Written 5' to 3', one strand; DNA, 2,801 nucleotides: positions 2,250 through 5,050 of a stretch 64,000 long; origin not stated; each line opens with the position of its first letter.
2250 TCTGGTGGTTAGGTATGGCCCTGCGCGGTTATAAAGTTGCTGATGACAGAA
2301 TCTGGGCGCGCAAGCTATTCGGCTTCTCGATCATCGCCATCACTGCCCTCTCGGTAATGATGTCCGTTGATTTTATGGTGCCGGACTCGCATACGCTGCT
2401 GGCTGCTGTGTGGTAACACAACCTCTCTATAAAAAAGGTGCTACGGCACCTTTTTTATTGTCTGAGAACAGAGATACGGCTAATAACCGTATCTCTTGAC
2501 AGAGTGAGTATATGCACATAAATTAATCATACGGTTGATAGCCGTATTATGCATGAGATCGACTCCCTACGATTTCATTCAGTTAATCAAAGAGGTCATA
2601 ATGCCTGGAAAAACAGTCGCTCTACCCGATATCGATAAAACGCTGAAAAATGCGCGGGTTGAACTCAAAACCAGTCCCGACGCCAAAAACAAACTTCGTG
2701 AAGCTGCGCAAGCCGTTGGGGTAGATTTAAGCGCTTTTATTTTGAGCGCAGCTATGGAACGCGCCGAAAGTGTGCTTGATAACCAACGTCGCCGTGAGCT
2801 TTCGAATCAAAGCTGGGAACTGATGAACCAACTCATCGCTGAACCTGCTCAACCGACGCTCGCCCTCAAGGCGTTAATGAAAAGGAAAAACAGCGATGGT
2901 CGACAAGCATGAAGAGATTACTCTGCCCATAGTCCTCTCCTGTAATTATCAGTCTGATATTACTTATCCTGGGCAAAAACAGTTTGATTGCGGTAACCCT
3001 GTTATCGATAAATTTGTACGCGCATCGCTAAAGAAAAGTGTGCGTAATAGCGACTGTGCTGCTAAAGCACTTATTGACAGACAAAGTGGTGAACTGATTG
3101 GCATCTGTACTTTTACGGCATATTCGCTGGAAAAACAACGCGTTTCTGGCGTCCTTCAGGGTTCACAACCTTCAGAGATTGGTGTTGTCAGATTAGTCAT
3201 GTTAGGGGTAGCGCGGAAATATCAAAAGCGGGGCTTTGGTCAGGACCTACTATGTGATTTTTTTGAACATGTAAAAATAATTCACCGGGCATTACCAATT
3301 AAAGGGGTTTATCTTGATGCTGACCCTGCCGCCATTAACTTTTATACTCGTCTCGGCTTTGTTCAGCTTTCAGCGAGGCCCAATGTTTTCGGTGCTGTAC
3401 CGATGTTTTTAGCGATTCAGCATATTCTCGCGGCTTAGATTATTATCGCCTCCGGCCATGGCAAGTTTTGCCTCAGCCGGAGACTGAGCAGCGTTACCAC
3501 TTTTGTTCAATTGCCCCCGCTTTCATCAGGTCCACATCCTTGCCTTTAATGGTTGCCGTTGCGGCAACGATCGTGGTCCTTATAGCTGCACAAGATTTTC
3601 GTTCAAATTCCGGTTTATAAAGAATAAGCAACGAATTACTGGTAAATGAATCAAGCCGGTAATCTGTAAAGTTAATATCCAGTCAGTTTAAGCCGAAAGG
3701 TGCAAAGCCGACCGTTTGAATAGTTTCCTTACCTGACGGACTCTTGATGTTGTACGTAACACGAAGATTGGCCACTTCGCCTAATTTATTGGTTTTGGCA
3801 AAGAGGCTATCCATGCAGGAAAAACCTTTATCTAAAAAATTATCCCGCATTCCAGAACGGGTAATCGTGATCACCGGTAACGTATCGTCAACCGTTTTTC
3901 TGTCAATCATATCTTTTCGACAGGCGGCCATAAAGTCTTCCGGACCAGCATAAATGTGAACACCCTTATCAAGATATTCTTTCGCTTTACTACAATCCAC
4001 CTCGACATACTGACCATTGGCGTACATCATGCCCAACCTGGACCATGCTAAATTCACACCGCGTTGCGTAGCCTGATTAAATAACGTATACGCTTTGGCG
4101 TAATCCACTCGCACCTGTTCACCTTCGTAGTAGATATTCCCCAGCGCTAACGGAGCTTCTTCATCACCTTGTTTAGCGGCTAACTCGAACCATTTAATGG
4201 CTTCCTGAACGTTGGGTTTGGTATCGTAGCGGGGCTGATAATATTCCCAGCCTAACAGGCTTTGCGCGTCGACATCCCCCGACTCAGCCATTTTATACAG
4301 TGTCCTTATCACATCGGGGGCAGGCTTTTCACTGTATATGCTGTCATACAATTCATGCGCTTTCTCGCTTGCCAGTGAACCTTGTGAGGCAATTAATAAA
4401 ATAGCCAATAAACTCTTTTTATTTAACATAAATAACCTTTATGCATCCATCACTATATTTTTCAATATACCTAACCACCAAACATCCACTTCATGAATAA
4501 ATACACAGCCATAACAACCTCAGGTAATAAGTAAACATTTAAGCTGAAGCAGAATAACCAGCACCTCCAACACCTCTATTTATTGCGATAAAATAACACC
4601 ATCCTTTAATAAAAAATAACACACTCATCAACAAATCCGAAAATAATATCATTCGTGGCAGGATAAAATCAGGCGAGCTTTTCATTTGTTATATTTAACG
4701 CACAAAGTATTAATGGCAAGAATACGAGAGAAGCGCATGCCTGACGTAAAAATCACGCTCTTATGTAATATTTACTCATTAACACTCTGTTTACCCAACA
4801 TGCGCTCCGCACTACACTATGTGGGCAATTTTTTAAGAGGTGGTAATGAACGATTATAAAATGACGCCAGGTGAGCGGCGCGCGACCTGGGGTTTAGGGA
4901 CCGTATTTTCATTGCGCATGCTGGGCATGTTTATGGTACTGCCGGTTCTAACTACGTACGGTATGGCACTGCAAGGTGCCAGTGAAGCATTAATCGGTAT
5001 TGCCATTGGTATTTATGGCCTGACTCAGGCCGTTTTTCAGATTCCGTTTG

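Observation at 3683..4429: Exported Sel1-repeat protein with an unassigned C-terminal domain divergent from the TA pair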

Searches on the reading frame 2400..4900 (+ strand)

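Call 26: predict_structure(alignment_id=A2)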
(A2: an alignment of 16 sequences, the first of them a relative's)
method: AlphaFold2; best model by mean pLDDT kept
length: 311 residues; sequences in the alignment: 16
mean_pLDDT: 82.9   pTM: 0.82
mean pLDDT of the five models: 82.9, 81.1, 80.4, 79.7, 76.9
residues with pLDDT >= 90: 162; 70-90: 91; 50-70: 39; < 50: 19
segments of 3 or more residues with pLDDT < 50: 1-18
pLDDT, mean of each block of 10 residues (from residue 1): 32 42 65 58 88 91 79 92 94 96 94 98 95 94 96 87 87 89 90 68 79 92 92 86 91 69 89 66 87 94 90 72
secondary structure, 60 per line:
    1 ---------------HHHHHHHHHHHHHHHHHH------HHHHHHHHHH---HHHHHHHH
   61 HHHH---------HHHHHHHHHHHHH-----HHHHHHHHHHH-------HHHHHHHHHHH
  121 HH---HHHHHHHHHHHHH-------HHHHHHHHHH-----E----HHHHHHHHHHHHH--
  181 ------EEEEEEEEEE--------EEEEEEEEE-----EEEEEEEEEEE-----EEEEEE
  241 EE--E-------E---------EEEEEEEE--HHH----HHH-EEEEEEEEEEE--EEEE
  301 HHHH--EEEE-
elements in order: H16-33 H40-49 H53-64 H74-86 H92-102 H110-122 H126-138 H146-155 H166-178 E187-196 E205-213 E219-229 E235-242 E263-270 E284-294 E297-300 H301-304 E307-310

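Call 76: search_protein_families(proteins=[L003:2598-3530:-], library=padloc, max_evalue=0.01)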
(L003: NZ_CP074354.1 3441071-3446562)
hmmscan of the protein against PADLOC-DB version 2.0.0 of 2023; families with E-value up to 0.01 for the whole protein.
L003:2598-3530:- (311 aa): 1 family
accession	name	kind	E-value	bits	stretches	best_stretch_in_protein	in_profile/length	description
PDLC00284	PtuA1|PtuA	-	0.0019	15.1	0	119-157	14-52/545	AAA ATPase domain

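Call 77: search_solved_structures(query=L003:2598-3530:-, max_evalue=0.01)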
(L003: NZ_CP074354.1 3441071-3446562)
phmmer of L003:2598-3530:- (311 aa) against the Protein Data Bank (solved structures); distinct sequences matched with E-value up to 0.01: 23.
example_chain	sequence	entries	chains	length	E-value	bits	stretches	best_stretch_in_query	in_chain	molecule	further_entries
4bwr_A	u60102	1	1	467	1.7e-40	142.4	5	43-146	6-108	PROTEIN CORRESPONDING TO LOCUS C5321 FROM CFT073 E.COLI STRAIN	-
6ok3_A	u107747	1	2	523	7.6e-38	133.8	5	38-155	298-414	Sel1 repeat protein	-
8sxq_A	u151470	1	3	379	8.1e-24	87.7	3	44-149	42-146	SEL-1 repeat protein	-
8ket_C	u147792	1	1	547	6e-23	84.8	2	42-153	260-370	Protein sel-1 homolog 1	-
9uav_C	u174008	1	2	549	6.6e-23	84.7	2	42-153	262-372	Protein sel-1 homolog 1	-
8kes_D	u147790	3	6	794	5.5e-22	81.7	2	42-152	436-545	Protein sel-1 homolog 1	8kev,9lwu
9og0_C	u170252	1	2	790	1.4e-21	80.3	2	41-153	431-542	Protein sel-1 homolog 1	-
6ork_A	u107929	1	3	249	3.9e-20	75.6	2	72-156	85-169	Sel1 repeat protein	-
6onw_A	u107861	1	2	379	3.2e-16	62.7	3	73-157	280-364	Sel1 repeat protein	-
5b26_A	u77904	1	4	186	3.8e-16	62.5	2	42-140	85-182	Protein sel-1 homolog 1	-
6deh_A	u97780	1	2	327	2e-15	60.2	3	76-157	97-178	TPR repeat protein, protein-protein interaction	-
1ouv_A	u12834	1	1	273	1e-12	51.3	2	71-157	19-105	conserved hypothetical secreted protein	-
6ur7_A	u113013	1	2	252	1.3e-12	50.9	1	26-170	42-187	Sel1 repeat family protein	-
6orc_A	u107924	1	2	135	7.7e-07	31.9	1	44-156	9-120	Sel1 repeat protein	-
8d9x_A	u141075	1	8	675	4e-06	29.6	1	39-139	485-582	Maltodextrin-binding protein,DAP3-binding cell death enhancer 1 short form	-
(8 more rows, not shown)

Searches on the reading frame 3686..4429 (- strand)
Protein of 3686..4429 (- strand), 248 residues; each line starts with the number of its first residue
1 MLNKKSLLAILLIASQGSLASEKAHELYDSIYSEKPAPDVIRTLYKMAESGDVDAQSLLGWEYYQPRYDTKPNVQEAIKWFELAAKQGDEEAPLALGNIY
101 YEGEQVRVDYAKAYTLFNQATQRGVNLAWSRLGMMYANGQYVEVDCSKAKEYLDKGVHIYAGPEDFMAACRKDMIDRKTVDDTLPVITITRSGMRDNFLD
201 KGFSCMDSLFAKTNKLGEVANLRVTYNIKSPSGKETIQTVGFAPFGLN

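Call 4: search_protein_families(proteins=[window:3686-4429:-], library=ncbifam, max_evalue=0.01)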
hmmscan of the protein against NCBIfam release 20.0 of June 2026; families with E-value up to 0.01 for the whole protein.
window:3686-4429:- (248 aa): 4 families
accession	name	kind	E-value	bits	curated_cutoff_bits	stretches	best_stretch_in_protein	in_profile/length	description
NF033786.1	phenyl_MerG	equivalog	3e-08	33.9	350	1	33-140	45-159/217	phenylmercury resistance protein MerG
NF038194.1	AlgK_TPR_lipo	equivalog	4.6e-06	25.5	700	1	75-153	283-360/448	alginate biosynthesis TPR repeat lipoprotein AlgK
NF047621.1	FlgprotMotXVib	equivalog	0.00021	20.8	330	0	117-155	99-137/211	flagellar protein MotX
NF045484.1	TransRegExoR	equivalog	0.0017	17.6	450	1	74-127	59-112/267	exopolysaccharide production regulator ExoR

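Call 6: profile_search(protein=window:3686-4429:-)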
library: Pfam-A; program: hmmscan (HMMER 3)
A. the first sequence (248 residues): domains with independent E <= 10: 6; with E <= 0.001: 1
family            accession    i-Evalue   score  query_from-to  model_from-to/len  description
Sel1              PF08238.18    4.2e-07    30.7      54-89          2-36/36  Sel1 repeat
Sel1              PF08238.18     0.0016    19.4     131-155         6-30/36  Sel1 repeat
Sel1              PF08238.18     0.0036    18.3      95-124         6-35/36  Sel1 repeat
ARM_TT21_N        PF25062.1      0.0064    16.7      37-121       119-195/222  Tetratricopeptide repeat protein 21 N-terminal ARM repeat
ANAPC3            PF12895.13       0.27    12.0      73-126         4-55/82  Anaphase-promoting complex, cyclosome, subunit 3
ARM_TT21_N        PF25062.1        0.98     9.5      73-158        42-128/222  Tetratricopeptide repeat protein 21 N-terminal ARM repeat

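Call 82: list_cluster_members(proteins=[window:3686-4429:-, L005:1344-2276:-])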
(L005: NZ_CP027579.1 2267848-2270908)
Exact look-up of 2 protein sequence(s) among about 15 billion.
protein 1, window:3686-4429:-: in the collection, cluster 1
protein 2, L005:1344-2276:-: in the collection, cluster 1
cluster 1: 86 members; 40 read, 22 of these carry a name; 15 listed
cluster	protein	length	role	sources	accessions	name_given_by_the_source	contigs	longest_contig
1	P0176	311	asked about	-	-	tetratricopeptide repeat protein [Escherichia coli] | hypothetical protein | Uncharacterized protein n=1 Tax=Escherichia coli TaxID=562 RepID=A0A1Q6B4V2_ECOLX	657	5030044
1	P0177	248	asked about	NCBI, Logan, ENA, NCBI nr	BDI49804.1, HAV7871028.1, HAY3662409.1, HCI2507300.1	TPA: sel1 repeat family protein [Escherichia coli] | sel1 repeat family protein [Escherichia coli 2-011-08_S1_C1]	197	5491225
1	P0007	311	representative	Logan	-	-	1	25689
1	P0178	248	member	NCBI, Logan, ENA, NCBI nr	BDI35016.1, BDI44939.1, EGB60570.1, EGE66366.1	Sel1 repeat protein [Escherichia coli 1.2741] | Sel1 [Escherichia coli M863]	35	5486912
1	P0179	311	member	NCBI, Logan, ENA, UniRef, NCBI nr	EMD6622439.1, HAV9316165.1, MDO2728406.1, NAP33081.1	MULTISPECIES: tetratricopeptide repeat protein [Escherichia] | Tetratricopeptide repeat protein n=1 Tax=Escherichia coli TaxID=562 RepID=A0AAW7V454_ECOLX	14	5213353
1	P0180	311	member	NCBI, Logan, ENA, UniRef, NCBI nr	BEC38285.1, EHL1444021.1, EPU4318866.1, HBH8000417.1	hypothetical protein VEE76_33660 [Escherichia coli] | tetratricopeptide repeat protein n=1 Tax=Escherichia TaxID=561 RepID=UPI000578E9F7 | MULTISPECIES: tetratricopeptide repeat protein [Escherichia]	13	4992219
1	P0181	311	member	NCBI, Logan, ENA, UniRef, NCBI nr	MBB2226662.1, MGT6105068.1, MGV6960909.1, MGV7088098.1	sel1 repeat family protein [Escherichia sp. 79.0191] | tetratricopeptide repeat protein n=1 Tax=Escherichia sp. 79.0191 TaxID=2730947 ... | tetratricopeptide repeat protein [Escherichia sp. 79.0191]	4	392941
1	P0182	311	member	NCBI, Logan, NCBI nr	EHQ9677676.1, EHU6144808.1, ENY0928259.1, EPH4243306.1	sel1 repeat family protein [Escherichia coli]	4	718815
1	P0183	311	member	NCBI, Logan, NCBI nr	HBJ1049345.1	TPA: sel1 repeat family protein [Escherichia coli] | sel1 repeat family protein [Escherichia coli]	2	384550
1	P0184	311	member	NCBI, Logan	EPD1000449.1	tetratricopeptide repeat protein [Escherichia coli]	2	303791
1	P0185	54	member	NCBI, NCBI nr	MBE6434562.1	MAG: sel1 repeat family protein, partial [Escherichia coli] | sel1 repeat family protein [Escherichia coli]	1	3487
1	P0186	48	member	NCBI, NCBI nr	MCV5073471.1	sel1 repeat family protein, partial [Escherichia coli] | sel1 repeat family protein [Escherichia coli]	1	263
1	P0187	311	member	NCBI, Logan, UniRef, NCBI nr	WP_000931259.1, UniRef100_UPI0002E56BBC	tetratricopeptide repeat protein [Escherichia sp. TW15838] | tetratricopeptide repeat protein n=1 Tax=Escherichia sp. TW15838 TaxID=910237 ...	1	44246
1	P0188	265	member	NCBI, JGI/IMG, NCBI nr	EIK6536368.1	sel1 repeat family protein [Escherichia coli] | hypothetical protein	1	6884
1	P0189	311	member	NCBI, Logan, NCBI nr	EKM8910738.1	sel1 repeat family protein [Escherichia coli]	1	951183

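Call 84: find_encoding_contigs(protein=P0178, flank=1500, max_places=3)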
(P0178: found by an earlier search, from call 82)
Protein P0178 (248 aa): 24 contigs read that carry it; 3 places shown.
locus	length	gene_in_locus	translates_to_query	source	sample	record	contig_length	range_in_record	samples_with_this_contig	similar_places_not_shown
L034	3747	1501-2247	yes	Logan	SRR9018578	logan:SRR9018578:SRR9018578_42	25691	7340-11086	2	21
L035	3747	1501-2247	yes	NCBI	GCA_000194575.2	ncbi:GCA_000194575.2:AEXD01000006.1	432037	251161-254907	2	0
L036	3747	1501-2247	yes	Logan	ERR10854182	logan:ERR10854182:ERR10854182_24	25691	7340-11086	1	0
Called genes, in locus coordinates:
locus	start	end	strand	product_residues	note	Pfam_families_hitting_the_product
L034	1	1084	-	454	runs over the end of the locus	PF00083:Sugar_tr, PF07690:MFS_1, PF21987:YajR_YAM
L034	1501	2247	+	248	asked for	PF08238:Sel1 (weak)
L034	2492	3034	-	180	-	PF00583:Acetyltransf_1 (weak), PF13508:Acetyltransf_7, PF13673:Acetyltransf_10 (weak)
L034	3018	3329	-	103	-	PF21983:NikA-like (weak), PF08681:TacA1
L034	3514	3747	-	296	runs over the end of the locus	PF01040:UbiA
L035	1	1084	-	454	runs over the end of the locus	PF00083:Sugar_tr, PF07690:MFS_1, PF21987:YajR_YAM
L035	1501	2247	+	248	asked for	PF08238:Sel1 (weak)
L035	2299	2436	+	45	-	-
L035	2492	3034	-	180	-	PF00583:Acetyltransf_1 (weak), PF13508:Acetyltransf_7, PF13673:Acetyltransf_10 (weak)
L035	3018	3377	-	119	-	PF21983:NikA-like (weak), PF08681:TacA1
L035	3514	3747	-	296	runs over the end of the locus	PF01040:UbiA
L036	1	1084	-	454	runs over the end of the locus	PF00083:Sugar_tr, PF07690:MFS_1, PF21987:YajR_YAM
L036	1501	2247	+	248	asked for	PF08238:Sel1 (weak)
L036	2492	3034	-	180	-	PF00583:Acetyltransf_1 (weak), PF13508:Acetyltransf_7, PF13673:Acetyltransf_10 (weak)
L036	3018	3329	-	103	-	PF21983:NikA-like (weak), PF08681:TacA1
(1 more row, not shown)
